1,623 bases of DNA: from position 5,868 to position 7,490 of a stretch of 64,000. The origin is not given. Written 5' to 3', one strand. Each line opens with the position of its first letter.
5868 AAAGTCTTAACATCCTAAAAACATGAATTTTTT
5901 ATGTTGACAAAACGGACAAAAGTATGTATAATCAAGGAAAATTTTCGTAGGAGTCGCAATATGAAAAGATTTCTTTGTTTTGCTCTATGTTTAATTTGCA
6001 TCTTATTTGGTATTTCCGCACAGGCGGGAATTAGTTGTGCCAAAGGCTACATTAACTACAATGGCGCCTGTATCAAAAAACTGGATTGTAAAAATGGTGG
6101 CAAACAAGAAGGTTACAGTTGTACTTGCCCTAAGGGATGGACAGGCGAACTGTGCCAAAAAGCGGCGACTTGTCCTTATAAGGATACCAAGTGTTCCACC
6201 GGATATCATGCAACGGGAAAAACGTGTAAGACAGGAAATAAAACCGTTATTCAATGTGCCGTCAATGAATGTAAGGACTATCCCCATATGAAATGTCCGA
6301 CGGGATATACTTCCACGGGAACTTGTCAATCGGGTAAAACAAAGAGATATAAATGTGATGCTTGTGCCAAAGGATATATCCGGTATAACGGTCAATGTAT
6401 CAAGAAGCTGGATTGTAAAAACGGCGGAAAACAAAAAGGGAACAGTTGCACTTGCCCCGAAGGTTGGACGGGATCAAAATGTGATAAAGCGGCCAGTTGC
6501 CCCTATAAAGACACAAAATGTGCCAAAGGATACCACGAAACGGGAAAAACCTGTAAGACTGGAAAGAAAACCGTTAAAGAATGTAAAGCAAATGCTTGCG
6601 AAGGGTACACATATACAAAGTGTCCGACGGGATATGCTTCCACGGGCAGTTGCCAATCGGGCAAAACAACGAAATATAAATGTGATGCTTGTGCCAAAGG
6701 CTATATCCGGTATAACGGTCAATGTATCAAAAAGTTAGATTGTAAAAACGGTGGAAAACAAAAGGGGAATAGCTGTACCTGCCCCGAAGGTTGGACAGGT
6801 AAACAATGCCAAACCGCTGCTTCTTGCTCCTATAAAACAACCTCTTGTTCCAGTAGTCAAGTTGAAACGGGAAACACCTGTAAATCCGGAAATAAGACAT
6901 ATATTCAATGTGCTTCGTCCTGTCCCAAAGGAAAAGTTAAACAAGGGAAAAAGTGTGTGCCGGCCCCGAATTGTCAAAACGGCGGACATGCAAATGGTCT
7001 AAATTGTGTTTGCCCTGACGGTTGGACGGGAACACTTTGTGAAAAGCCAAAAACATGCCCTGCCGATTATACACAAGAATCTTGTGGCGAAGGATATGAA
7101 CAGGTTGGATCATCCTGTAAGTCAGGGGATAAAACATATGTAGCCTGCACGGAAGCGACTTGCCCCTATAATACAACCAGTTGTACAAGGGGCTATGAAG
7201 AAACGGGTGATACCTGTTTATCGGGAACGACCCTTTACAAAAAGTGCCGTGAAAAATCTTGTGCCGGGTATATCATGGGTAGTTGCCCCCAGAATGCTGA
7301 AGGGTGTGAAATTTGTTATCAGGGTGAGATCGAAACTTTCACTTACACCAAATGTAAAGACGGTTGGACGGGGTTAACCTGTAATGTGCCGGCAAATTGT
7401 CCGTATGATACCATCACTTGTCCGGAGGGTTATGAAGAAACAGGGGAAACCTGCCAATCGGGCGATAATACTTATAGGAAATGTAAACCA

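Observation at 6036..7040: Eukaryote-type EGF-like modules at the tip of a bacterial surface protein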

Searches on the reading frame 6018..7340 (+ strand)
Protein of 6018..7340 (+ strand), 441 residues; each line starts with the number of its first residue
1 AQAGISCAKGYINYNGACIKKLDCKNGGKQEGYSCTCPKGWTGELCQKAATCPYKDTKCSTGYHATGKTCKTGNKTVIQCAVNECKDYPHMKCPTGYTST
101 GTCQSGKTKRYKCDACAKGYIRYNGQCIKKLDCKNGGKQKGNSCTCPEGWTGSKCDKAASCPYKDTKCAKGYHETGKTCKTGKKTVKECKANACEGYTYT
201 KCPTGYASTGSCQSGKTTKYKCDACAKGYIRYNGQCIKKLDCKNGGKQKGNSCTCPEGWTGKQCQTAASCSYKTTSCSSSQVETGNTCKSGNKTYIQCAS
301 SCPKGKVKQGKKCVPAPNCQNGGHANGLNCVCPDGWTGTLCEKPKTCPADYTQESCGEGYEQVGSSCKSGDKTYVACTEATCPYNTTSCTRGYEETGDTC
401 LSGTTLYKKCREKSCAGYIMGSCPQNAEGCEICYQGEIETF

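Call 8: find_homologous_proteins(query=window:6018-7340:+)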
Query window:6018-7340:+ (441 aa): 4 proteins with E <= 0.001 among 1931 candidates.
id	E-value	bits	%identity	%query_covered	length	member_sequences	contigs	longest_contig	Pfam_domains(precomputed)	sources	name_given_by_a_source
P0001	4.4e-68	248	39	77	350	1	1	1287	PF21700.4,PF23106.2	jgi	jgi:hypothetical protein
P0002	1.8e-58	217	36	78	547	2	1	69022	PF21700.4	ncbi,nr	ncbi:MAG: hypothetical protein IJ560_00770, partial [Alphaproteobacteria bacterium]|nr:hypothetical 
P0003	9.3e-7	46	31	36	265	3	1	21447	-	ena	-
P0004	4.8e-6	44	31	36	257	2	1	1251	-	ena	-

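Call 12: search_protein_families(library=pfam, proteins=[P0001, P0002, P0003], max_evalue=1)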
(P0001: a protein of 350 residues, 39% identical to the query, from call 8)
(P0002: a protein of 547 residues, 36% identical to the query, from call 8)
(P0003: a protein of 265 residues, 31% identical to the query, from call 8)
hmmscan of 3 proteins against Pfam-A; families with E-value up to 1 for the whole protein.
P0001 (350 aa): 7 families
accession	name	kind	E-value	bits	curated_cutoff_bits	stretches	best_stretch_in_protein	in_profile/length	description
PF21700.4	EGF_DL_JAG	-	6.2e-08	33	27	3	69-81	11-23/26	Delta-like/Jagged, EGF-like domain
PF23106.1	EGF_Teneurin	-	1.4e-07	31.8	24.3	3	62-83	9-30/30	Teneurin-like EGF domain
PF22257.2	GPR128_N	-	9.9e-05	22.8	27.2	3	66-88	4-26/81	GPR128, N-terminal domain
PF21795.3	JAG1-like_EGF2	-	0.013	16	27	1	69-81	11-23/25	Protein jagged-1-like, atypical EGF2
PF25024.1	EGF_TEN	-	0.016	15.2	65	1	165-238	156-223/234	Teneurin EGF domain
PF02218.20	HS1_rep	-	0.027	15.3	27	0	37-55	12-30/36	Repeat in HS1/Cortactin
PF13359.12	DDE_Tnp_4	-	0.27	11.3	24.8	0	188-232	5-52/158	DDE superfamily endonuclease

P0002 (547 aa): 6 families
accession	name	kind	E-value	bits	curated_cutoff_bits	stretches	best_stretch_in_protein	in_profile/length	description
PF21700.4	EGF_DL_JAG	-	1.1e-05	25.8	27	2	324-338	11-25/26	Delta-like/Jagged, EGF-like domain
PF23106.1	EGF_Teneurin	-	0.00016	22.1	24.3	2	315-337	7-29/30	Teneurin-like EGF domain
PF21795.3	JAG1-like_EGF2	-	0.0011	19.3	27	2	322-336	9-23/25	Protein jagged-1-like, atypical EGF2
PF12796.13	Ank_2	-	0.014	16.4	27.3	1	43-80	53-88/90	Ankyrin repeats (3 copies)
PF00008.33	EGF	-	0.22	12.3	21.5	1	464-482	12-30/32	EGF-like domain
PF25024.1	EGF_TEN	-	0.44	10.5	65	0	167-365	15-216/234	Teneurin EGF domain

P0003 (265 aa): 0 families

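Call 16: search_solved_structures(query=window:6018-7340:+, max_evalue=1, show_alignments=3)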
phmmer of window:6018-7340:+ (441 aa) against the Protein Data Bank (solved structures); distinct sequences matched with E-value up to 1: 2.
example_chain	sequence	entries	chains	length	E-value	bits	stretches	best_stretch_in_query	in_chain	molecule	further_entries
9yos_C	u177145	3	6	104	0.0065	18.6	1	108-157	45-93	Protein spitz,Protein lin-3 | Protein spitz,Protein lin-3,Protein lin-3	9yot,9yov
2cot_A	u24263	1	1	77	0.34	12.9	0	100-121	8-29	Zinc finger protein 435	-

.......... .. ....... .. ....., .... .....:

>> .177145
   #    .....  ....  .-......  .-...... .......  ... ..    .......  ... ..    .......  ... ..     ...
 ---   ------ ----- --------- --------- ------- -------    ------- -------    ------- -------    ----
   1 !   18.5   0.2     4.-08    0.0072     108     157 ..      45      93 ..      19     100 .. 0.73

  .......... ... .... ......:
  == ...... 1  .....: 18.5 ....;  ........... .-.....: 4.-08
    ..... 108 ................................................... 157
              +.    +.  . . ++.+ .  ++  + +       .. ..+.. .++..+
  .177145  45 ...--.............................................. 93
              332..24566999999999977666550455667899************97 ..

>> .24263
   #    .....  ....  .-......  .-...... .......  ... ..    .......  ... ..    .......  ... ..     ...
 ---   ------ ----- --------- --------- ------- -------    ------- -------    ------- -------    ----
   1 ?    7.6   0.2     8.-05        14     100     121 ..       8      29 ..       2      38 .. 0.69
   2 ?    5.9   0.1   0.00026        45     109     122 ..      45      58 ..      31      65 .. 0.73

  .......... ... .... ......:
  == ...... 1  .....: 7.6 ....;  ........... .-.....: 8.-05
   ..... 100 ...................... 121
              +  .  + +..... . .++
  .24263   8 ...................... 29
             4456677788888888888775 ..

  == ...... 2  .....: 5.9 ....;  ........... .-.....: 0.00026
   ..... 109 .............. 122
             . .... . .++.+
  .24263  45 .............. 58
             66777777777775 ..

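Call 54: find_encoding_contigs(protein=P0002, flank=10000, max_places=3)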
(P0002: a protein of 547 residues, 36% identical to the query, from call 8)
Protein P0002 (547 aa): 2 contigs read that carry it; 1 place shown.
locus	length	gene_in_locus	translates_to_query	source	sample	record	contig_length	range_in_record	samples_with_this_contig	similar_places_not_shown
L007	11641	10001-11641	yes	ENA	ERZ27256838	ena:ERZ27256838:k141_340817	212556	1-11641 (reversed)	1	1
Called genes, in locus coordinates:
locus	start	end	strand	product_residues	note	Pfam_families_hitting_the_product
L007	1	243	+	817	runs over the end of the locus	-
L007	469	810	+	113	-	-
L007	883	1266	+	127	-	-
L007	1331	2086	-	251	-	PF01515:PTA_PTB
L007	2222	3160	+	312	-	PF00056:Ldh_1_N, PF03807:F420_oxidored, PF02866:Ldh_1_C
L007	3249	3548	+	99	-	PF00583:Acetyltransf_1 (weak), PF14542:Acetyltransf_CG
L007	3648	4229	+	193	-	-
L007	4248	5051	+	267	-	PF02674:Colicin_V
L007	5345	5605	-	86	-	PF01016:Ribosomal_L27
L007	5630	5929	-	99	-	PF00829:Ribosomal_L21p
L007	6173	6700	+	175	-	PF09411:PagL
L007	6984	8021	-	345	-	-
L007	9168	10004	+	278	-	PF24838:8xMP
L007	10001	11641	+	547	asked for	PF21700:EGF_DL_JAG (faint)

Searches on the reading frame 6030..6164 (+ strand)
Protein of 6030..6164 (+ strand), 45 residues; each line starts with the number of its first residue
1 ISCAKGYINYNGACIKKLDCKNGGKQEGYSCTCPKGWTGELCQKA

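Call 29: search_solved_structures(query=A2, max_evalue=1, show_alignments=5)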
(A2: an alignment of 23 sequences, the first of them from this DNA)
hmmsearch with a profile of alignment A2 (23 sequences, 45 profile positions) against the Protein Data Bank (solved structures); distinct sequences matched with E-value up to 1: 79 (the best 60 are shown).
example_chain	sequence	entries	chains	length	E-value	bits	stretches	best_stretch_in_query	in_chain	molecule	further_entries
5uk5_A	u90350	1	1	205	2.5e-08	37.1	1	18-44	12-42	Neurogenic locus notch homolog protein 1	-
5mvx_A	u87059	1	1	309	9.9e-08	35.2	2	13-44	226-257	Delta-like protein 4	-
2ygq_A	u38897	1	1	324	5.3e-07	32.9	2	22-44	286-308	WNT INHIBITORY FACTOR 1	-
9b3n_A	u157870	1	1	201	1.6e-06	31.4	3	14-44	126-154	Neurogenic locus notch homolog protein 1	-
4xbm_A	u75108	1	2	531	7e-06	29.3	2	12-44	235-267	Delta-like protein 1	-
7alj_A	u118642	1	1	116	1.6e-05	28.1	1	12-44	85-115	Neurogenic locus Notch protein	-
4xl1_A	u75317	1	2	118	2.2e-05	27.7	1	14-44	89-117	Neurogenic locus notch homolog protein 1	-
4xlw_A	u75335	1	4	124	2.5e-05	27.5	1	14-44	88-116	Neurogenic locus notch homolog protein 1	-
5mw7_A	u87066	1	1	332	2.6e-05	27.5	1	18-45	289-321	Protein jagged-2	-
4xlw_B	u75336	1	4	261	3e-05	27.2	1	13-44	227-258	Delta-like protein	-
9b3g_A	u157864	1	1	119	3.1e-05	27.2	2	19-44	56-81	Neurogenic locus notch homolog protein 1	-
4cuf_A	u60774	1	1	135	5.2e-05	26.5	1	14-44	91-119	NEUROGENIC LOCUS NOTCH HOMOLOG PROTEIN 1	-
2vj2_A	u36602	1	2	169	6e-05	26.3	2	11-44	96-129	JAGGED-1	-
4d0f_A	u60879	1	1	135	6.2e-05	26.2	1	14-44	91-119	NEUROGENIC LOCUS NOTCH HOMOLOG PROTEIN 1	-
4cue_A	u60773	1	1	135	7.2e-05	26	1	14-44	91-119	NEUROGENIC LOCUS NOTCH HOMOLOG PROTEIN 1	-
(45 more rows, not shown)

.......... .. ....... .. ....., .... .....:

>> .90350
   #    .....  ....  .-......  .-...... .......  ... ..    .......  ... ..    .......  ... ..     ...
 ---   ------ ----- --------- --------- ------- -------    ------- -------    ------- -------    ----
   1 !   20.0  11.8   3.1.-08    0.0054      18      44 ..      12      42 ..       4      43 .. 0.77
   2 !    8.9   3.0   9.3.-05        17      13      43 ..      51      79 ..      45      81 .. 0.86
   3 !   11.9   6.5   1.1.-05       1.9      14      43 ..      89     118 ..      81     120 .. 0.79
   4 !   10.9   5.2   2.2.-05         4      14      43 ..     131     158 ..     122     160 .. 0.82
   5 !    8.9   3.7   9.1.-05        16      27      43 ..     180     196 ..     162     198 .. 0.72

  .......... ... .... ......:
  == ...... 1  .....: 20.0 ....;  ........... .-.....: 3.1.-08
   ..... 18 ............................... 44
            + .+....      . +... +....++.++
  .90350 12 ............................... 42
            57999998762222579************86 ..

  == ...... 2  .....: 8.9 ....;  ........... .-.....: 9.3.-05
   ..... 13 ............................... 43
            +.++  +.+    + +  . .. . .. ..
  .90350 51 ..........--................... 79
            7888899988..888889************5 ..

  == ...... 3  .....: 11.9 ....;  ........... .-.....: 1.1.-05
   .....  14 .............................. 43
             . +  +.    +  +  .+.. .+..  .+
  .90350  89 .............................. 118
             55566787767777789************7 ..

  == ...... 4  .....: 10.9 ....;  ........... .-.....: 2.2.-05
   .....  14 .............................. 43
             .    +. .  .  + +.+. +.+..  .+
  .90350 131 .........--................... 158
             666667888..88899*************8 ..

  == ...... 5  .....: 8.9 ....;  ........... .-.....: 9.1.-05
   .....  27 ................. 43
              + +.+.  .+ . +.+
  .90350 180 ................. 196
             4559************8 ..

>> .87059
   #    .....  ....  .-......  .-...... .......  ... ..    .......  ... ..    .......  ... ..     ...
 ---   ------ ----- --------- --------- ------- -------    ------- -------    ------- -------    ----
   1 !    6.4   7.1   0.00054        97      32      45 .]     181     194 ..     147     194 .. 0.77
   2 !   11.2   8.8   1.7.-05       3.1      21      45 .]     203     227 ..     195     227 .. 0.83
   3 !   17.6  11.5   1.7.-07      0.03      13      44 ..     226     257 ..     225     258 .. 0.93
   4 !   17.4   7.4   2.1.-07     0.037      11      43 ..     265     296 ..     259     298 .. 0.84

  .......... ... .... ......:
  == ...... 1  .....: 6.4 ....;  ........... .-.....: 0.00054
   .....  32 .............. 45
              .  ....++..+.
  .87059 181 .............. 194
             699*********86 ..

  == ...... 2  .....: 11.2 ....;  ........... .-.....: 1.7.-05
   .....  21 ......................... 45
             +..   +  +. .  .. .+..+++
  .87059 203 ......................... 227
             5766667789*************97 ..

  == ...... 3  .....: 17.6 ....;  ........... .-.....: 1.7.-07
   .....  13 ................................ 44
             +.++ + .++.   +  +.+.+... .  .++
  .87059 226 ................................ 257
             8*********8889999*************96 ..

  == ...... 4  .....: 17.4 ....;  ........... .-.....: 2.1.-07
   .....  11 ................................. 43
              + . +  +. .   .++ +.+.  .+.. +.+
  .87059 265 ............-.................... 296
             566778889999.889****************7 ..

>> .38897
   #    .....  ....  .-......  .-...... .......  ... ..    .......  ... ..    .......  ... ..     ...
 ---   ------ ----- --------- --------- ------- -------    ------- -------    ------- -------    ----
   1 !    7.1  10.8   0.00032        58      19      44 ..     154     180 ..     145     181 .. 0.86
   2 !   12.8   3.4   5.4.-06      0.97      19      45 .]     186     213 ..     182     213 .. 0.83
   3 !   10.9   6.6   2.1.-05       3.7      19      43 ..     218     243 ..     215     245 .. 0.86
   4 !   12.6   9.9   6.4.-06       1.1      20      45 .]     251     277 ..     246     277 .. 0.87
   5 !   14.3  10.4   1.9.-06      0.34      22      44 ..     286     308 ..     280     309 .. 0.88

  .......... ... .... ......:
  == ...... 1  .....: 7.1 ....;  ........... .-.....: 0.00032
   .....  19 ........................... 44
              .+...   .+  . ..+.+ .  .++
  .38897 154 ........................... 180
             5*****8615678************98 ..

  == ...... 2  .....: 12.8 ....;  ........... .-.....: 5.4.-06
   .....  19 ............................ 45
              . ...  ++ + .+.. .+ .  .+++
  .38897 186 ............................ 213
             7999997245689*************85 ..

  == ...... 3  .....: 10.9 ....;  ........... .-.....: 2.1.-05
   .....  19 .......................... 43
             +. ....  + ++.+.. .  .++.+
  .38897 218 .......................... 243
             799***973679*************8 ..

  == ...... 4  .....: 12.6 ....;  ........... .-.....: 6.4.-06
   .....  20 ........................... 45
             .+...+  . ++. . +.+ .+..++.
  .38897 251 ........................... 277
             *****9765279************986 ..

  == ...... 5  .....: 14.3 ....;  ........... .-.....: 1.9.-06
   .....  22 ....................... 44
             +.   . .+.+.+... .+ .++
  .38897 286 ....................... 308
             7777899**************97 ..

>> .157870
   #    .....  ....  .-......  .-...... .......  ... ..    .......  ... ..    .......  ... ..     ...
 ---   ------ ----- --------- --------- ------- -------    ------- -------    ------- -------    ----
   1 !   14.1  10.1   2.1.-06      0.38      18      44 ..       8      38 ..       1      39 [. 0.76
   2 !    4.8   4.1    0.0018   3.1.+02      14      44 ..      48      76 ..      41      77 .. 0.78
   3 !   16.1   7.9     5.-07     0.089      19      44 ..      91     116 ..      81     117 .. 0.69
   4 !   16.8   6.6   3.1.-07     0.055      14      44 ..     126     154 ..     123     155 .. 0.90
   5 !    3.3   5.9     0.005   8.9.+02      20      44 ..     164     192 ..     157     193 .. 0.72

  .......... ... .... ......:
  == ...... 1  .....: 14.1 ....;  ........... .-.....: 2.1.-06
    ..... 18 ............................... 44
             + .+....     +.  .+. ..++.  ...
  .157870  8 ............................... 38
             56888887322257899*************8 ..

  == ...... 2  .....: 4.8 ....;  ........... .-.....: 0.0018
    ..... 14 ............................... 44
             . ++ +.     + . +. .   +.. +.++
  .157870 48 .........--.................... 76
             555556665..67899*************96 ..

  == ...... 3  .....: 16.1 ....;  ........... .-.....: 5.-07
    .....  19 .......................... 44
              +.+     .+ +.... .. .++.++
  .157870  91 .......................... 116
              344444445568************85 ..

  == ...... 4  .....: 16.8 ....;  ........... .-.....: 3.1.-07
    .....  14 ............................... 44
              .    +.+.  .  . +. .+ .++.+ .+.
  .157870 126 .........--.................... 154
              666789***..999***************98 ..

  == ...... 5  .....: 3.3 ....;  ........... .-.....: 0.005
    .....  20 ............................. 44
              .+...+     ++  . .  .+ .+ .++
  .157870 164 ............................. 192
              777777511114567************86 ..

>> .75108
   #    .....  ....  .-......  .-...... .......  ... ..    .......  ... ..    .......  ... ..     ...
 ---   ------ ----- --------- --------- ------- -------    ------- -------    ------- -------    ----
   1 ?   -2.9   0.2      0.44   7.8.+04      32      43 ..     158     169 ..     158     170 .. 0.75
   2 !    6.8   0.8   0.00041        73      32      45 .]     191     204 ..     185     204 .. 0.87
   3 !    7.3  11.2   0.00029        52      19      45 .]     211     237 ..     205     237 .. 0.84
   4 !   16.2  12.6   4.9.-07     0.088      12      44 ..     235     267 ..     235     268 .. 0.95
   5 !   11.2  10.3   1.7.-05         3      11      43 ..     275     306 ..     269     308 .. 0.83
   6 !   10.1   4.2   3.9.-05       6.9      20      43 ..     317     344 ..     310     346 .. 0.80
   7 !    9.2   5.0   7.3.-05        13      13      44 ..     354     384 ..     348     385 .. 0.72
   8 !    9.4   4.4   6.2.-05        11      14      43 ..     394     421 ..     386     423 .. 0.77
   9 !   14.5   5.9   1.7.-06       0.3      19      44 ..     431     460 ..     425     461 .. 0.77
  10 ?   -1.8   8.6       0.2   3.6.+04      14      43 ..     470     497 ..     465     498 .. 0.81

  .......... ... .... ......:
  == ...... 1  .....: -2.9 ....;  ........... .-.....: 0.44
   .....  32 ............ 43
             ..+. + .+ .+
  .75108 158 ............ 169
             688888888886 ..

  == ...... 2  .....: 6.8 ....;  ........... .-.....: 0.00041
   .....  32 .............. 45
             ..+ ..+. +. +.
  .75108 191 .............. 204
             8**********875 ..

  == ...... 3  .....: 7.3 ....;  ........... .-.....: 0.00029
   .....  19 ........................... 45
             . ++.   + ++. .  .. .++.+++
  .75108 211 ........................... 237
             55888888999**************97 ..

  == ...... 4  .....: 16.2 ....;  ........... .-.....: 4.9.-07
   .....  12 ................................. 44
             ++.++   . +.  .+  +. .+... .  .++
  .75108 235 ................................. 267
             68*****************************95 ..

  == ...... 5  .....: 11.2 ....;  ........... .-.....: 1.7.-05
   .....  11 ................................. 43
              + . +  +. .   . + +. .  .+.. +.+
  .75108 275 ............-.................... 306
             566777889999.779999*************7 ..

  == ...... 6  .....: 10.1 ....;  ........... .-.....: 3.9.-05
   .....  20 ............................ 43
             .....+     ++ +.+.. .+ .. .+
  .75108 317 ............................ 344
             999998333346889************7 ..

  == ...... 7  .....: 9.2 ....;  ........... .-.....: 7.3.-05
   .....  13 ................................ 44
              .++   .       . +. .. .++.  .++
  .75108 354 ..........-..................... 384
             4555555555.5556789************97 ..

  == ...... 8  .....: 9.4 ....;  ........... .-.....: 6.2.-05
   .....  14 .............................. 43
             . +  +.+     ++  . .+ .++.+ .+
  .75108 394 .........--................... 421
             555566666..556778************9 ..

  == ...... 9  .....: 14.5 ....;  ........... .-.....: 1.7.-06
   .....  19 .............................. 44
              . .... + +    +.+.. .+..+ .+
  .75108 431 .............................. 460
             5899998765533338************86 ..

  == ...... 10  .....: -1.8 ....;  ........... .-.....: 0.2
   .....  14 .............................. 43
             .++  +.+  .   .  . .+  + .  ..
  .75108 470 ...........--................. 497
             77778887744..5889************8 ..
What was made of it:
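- On EGF-like domain superfamily: The best are Notch1 2.5e-8, DLL4 9.9e-8 and WIF-1 5.3e-7 (call 29). The canonical C3 column holds Q or K (call 29).
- Closest known: Delta/Jagged atypical EGF1-2. Same: The C-x-NGG motif aligns with Notch C2-x-NGG (call 29).
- EGF-likeness by reverse search: a profile of 23 modules finds 79 PDB sequences at E<1, and all those listed are EGF domains (Notch1 2.5e-8, DLL4 1e-7, WIF-1 5e-7) (call 29). Rewired cysteines: alignments put the canonical C3 on Q/K (call 29).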

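Call 30: find_homologous_proteins(query=A2, max_evalue=1)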
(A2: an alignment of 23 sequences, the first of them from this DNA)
Query A2 (23 sequences): 4 candidates shared short words with the query, none scored E <= 1.
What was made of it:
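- Tried and rejected: A word-indexed search with the 45-column module profile found only 4 candidates and no hits (call 30).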

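Call 72: predict_structure(alignment_id=A4)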
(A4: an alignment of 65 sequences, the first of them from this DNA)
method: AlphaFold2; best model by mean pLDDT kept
length: 45 residues; sequences in the alignment: 65
mean_pLDDT: 96.4   pTM: 0.66
mean pLDDT of the five models: 96.4, 95.2, 95.1, 95.0, 94.9
residues with pLDDT >= 90: 44; 70-90: 1; 50-70: 0; < 50: 0
segments of 3 or more residues with pLDDT < 50: none
pLDDT, mean of each block of 10 residues (from residue 1): 94 96 97 98 97
secondary structure, 60 per line:
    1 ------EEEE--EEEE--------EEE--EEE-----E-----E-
elements in order: E7-10 E13-16 E25-27 E30-32
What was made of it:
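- On EGF-like domain superfamily: AlphaFold2 pLDDT is 96.4, with strands 25-27/30-32 and a bridge at 38/44 (call 72).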

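Call 74: fold_search(model_id=the predicted structure, library=pdb)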
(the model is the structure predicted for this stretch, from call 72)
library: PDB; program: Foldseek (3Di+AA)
matches with E <= 10: 134; with E <= 0.001: 0
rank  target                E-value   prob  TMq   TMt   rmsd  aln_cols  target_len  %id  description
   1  6pog_B                4.5e-02  0.99  0.58  0.14   4.5        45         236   33  Crystal structure of the NELL2 EGF1-6-Robo3 FN1 complex (released 2020-05-06)
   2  9oz8_B                9.2e-02  0.95  0.54  0.04   5.0        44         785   36  Cryo-EM structure of chicken NEL dimer bound with one human NICOL. (released 2026-02-25)
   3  5l0v_B                1.3e-01  0.99  0.51  0.58   2.9        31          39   39  human POGLUT1 in complex with 2F-glucose modified EGF(+) and UDP (released 2017-08-09)
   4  5ky7_B                1.5e-01  0.98  0.48  0.56   2.2        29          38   38  mouse POFUT1 in complex with O-glucosylated EGF(+) and GDP (released 2017-05-17)
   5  5ky4_B                1.6e-01  0.97  0.51  0.62   1.9        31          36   42  mouse POFUT1 in complex with mouse Notch1 EGF26 and GDP (released 2017-05-17)
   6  5vyg_A                2.0e-01  0.97  0.51  0.53   2.0        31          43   35  Crystal structure of hFA9 EGF repeat with O-glucose trisaccharide (released 2017-08-09)
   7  2ygq_A                2.2e-01  0.66  0.49  0.12   5.8        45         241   36  WIF domain-epidermal growth factor (EGF)-like domains 1-3 of human Wnt inhibitory factor 1 in complex with 1,2- dipalm (released 2011-07-13)
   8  4d90_B                2.5e-01  0.98  0.53  0.20   1.9        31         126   39  Crystal Structure of Del-1 EGF domains (released 2012-05-30)
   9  5vyg_C                2.7e-01  0.92  0.48  0.51   2.6        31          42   39  Crystal structure of hFA9 EGF repeat with O-glucose trisaccharide (released 2017-08-09)
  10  4d0f                  2.7e-01  0.66  0.49  0.20   5.7        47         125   28  Human Notch1 EGF domains 11-13 mutant T466A (released 2014-05-21)
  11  5fma_B                2.7e-01  0.66  0.52  0.18   5.9        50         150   34  human Notch 1, EGF 4-7 (released 2016-04-13)
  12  4cc0_A                2.9e-01  0.96  0.49  0.08   1.8        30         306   33  Notch ligand, Jagged-1, contains an N-terminal C2 domain (released 2013-11-27)
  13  4bdw                  2.9e-01  0.80  0.47  0.27   3.9        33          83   36  The structure of the FnI-EGF tandem domain of coagulation factor XII in complex with Holmium (released 2013-02-13)
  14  4xl1_A                2.9e-01  0.69  0.52  0.23   5.8        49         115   28  Complex of Notch1 (EGF11-13) bound to Delta-like 4 (N-EGF1) (released 2015-03-04)
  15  4xbm_B                2.9e-01  0.57  0.48  0.07   6.4        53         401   30  X-ray crystal structure of Notch ligand Delta-like 1 (released 2015-03-11)
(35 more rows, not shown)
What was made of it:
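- Closest known: Delta/Jagged atypical EGF1-2. Same: The core overlays Jagged-1 at 0.9 Å over 30 columns (call 74).
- Identity to EGF domains is 33-42% over the core (call 74).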
